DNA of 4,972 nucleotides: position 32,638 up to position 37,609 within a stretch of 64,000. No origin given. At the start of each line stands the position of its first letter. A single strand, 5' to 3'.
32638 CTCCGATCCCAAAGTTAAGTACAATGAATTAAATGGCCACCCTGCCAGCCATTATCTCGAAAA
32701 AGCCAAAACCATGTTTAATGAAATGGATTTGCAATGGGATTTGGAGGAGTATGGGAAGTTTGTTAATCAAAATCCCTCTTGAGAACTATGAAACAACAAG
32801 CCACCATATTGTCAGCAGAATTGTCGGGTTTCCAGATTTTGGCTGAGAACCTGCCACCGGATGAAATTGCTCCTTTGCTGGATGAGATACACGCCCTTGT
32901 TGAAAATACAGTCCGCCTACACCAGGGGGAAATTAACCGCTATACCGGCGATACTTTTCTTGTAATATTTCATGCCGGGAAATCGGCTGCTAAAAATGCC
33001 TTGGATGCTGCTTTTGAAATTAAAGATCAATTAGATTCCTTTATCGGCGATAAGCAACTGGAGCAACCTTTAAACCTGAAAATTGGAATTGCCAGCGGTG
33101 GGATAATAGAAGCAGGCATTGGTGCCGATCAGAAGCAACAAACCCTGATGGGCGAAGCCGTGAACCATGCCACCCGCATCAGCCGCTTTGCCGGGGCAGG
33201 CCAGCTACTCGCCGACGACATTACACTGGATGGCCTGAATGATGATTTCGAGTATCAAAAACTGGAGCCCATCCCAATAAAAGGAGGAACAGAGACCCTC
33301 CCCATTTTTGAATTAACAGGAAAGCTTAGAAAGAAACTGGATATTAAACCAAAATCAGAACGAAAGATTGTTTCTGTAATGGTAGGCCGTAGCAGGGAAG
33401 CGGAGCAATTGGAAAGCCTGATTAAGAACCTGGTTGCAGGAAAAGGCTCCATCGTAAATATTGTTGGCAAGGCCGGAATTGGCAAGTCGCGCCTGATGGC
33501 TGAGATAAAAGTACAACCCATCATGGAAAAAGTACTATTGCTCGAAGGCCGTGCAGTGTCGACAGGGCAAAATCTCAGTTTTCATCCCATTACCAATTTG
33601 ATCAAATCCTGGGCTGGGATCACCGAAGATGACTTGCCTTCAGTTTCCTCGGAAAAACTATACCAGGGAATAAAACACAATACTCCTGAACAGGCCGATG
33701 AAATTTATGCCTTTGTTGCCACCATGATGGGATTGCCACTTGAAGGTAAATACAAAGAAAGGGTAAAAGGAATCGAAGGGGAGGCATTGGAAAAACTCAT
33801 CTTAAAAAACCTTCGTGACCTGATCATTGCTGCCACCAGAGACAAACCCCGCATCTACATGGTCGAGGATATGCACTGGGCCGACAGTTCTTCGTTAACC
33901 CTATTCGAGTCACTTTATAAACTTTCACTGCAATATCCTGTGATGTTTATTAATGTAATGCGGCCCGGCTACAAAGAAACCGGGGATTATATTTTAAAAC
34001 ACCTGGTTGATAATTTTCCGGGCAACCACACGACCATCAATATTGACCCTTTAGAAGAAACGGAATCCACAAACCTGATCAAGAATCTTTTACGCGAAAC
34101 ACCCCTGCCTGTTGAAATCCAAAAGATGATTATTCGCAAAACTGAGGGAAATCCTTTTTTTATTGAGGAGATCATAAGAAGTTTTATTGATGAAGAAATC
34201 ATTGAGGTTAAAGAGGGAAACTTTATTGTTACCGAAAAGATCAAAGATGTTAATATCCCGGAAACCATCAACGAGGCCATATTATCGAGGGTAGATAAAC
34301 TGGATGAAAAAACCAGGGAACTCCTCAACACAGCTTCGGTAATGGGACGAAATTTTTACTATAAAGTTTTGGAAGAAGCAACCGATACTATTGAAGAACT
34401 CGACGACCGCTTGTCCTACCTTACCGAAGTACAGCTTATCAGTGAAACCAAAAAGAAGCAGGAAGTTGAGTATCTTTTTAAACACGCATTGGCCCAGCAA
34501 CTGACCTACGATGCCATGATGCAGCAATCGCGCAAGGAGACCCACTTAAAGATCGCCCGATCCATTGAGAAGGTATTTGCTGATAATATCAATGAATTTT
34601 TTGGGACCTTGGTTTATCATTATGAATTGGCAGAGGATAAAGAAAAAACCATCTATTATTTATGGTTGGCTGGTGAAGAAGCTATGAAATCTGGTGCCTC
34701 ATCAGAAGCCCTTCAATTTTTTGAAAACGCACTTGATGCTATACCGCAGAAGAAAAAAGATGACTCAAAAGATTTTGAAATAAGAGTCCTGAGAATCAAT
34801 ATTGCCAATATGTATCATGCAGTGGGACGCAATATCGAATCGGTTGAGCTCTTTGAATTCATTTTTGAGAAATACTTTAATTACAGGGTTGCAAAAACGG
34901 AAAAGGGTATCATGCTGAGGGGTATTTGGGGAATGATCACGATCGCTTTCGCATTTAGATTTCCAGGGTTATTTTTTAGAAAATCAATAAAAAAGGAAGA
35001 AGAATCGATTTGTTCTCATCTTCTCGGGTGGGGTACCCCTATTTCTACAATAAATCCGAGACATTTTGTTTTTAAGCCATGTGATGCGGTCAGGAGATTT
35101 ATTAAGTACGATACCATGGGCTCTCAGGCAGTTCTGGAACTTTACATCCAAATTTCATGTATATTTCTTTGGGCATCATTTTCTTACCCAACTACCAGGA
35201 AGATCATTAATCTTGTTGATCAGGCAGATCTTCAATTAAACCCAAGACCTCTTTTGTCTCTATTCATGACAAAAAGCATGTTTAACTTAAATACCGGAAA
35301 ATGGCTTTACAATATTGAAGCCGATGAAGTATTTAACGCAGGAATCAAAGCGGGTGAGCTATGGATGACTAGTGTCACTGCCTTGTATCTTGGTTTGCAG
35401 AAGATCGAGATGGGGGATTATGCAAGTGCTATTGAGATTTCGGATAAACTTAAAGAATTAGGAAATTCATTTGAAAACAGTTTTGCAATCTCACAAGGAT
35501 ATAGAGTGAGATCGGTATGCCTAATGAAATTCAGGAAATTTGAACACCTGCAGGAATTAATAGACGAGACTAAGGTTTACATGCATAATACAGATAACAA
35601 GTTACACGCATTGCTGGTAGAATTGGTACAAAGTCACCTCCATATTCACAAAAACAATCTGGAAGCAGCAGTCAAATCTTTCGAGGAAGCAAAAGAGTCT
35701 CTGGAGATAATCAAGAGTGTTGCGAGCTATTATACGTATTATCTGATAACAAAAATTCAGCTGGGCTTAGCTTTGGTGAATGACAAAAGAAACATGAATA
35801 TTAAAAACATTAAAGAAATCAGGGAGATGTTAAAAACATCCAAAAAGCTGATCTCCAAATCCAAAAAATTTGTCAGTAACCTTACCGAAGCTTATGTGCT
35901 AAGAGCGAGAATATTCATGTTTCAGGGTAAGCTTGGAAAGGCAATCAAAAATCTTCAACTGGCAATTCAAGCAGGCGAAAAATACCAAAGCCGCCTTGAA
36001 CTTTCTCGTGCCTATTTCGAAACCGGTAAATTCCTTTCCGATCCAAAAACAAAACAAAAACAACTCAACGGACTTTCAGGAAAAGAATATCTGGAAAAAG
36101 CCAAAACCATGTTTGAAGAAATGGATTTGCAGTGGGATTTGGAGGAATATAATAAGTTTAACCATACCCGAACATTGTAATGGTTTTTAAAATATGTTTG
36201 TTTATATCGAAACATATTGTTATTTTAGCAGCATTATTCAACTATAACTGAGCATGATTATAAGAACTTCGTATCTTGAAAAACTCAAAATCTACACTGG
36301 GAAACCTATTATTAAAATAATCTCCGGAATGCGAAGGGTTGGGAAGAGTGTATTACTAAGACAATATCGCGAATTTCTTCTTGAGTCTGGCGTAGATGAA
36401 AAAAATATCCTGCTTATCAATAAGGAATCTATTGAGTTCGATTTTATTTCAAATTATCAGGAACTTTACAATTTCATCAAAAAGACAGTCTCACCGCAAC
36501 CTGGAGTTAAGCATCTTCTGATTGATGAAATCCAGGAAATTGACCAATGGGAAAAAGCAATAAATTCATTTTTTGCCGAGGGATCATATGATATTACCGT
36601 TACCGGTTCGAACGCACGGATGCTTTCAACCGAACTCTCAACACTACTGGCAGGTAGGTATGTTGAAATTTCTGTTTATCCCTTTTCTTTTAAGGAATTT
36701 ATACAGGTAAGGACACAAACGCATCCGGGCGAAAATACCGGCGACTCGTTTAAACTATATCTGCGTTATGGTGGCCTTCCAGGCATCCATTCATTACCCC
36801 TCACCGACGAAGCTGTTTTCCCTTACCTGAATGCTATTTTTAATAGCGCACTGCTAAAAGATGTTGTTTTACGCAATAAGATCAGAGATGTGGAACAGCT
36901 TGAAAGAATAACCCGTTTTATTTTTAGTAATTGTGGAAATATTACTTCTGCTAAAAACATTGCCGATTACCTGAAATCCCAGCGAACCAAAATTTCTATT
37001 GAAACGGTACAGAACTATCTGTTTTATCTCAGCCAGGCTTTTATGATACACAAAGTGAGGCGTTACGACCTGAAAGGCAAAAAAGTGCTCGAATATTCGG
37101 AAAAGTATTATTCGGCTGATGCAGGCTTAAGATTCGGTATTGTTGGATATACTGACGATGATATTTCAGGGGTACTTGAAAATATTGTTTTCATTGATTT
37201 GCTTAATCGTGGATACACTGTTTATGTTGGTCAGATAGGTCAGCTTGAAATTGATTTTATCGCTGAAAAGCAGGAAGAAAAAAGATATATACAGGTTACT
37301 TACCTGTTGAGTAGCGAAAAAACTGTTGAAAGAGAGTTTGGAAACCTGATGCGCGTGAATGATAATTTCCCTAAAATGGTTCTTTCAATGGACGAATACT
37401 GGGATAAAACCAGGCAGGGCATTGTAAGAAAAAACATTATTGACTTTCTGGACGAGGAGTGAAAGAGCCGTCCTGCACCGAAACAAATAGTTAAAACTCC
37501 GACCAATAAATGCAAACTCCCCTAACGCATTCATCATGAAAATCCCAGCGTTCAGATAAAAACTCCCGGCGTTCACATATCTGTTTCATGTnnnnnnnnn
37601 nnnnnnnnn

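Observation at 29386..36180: Tandem cyclase-STAND-TPR paralogs: candidate NLR-like sensors with a cyclic-nucleotide output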

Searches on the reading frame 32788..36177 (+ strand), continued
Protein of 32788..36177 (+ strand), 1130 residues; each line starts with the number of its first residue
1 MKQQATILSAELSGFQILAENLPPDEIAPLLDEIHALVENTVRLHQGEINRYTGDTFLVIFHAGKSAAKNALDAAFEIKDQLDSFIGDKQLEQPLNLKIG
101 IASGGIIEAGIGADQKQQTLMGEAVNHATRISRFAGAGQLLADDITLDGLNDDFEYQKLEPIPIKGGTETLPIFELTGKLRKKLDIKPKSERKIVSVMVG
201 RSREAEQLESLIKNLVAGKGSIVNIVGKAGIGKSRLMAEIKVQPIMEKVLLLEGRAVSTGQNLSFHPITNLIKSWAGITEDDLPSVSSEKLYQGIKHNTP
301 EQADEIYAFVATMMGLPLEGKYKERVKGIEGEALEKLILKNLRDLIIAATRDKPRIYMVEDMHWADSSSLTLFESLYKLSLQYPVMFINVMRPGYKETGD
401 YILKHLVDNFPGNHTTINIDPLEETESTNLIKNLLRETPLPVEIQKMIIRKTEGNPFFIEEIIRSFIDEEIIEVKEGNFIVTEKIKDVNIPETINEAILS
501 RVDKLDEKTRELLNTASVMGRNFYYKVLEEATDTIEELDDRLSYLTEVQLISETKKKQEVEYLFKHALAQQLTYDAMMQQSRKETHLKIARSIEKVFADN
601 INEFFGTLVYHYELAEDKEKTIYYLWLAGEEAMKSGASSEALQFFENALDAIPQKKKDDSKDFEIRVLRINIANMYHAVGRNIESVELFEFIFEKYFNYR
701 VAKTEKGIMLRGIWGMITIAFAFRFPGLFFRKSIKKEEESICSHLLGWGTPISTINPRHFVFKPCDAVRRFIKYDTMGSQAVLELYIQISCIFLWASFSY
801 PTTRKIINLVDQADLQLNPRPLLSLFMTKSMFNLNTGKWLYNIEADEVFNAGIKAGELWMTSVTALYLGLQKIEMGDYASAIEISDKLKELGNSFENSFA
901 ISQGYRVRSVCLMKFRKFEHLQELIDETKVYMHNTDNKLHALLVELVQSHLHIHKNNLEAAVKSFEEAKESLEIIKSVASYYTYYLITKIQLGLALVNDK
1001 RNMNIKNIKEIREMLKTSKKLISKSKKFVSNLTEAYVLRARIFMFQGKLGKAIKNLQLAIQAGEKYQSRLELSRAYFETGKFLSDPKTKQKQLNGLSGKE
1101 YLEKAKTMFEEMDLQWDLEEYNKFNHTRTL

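Call 91: find_encoding_contigs(protein=P0028, flank=10000, max_places=1)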
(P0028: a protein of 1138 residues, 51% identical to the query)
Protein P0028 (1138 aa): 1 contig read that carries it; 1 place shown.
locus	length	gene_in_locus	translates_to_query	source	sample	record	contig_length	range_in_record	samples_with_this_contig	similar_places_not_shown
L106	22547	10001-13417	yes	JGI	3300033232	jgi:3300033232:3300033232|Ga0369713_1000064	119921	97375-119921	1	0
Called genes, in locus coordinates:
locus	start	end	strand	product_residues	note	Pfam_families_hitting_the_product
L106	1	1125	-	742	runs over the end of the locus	PF00515:TPR_1 (faint), PF07719:TPR_2 (faint), PF12895:ANAPC3 (faint), PF13174:TPR_6 (faint), PF13181:TPR_8 (faint), PF14559:TPR_19 (faint), PF13424:TPR_12 (faint), PF21033:RMD1-3 (weak)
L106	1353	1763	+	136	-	-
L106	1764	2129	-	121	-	PF14129:DUF4296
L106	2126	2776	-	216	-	PF03938:OmpH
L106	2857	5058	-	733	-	PF00270:DEAD, PF04851:ResIII (faint), PF00271:Helicase_C, PF16124:RecQ_Zn_bind, PF09382:RQC, PF00570:HRDC, PF21220:RecQ-1-like_HTH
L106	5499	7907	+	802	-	PF00756:Esterase, PF00561:Abhydrolase_1 (faint), PF12146:Hydrolase_4 (weak), PF12697:Abhydrolase_6, PF18962:Por_Secre_tail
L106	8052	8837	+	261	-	PF00072:Response_reg, PF04397:LytTR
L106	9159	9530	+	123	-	PF13366:PDDEXK_3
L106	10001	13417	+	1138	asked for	PF00211:Guanylate_cyc, PF13191:AAA_16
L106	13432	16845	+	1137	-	PF00211:Guanylate_cyc, PF13191:AAA_16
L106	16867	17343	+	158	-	PF01797:Y1_Tnp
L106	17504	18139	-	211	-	PF08843:AbiEii (weak)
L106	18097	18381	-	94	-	PF21956:DUF6922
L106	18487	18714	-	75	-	-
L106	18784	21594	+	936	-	PF13229:Beta_helix, PF18962:Por_Secre_tail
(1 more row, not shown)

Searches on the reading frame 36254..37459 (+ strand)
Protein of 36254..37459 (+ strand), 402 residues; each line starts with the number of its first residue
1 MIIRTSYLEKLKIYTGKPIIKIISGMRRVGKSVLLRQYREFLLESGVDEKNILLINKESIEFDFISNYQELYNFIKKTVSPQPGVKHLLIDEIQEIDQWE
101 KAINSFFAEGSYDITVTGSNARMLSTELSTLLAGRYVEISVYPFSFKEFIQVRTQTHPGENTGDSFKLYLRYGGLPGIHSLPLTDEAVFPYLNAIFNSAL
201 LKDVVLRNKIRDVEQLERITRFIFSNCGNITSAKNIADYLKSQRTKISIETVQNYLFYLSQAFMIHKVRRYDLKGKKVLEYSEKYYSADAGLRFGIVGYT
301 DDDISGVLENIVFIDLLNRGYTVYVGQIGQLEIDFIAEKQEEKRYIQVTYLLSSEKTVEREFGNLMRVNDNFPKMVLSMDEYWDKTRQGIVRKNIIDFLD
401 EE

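Call 5: search_protein_families(library=pfam, proteins=[window:36254-37459:+], max_evalue=0.01)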
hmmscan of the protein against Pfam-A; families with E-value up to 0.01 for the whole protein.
window:36254-37459:+ (402 aa): 2 families
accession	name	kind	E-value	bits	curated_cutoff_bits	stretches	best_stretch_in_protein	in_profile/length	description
PF13173.12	AAA_14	-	1.7e-32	112.6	27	1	20-149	4-128/129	AAA domain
PF13635.12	DUF4143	-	4.3e-16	59.5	28.1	1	202-348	2-157/160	Domain of unknown function (DUF4143)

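Call 6: search_protein_families(library=padloc, proteins=[window:36254-37459:+], max_evalue=0.01)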
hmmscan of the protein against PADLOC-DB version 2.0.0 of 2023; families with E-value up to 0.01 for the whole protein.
window:36254-37459:+ (402 aa): 7 families
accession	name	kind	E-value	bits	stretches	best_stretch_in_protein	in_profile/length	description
PDLC04787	PDC-S01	-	6.7e-151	500.8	1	1-401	10-408/412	-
PDLC04789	PDC-S01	-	1.6e-37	127.5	1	3-364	2-354/375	-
PDLC04791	PDC-S01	-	5.5e-24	82.6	1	14-350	15-351/395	-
PDLC04790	PDC-S01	-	2.4e-17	60.8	1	22-310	31-319/422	-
PDLC04786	PDC-S01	-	5e-15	53.2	1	22-349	24-385/439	-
PDLC04792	PDC-S01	-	4.3e-10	36.8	1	21-153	22-155/452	-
PDLC04788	PDC-S01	-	1.5e-08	32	1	17-271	20-282/448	-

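Call 87: search_protein_families(library=ncbifam, proteins=[window:36254-37459:+], max_evalue=0.001)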
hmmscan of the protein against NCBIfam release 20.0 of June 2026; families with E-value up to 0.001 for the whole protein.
window:36254-37459:+ (402 aa): 0 families
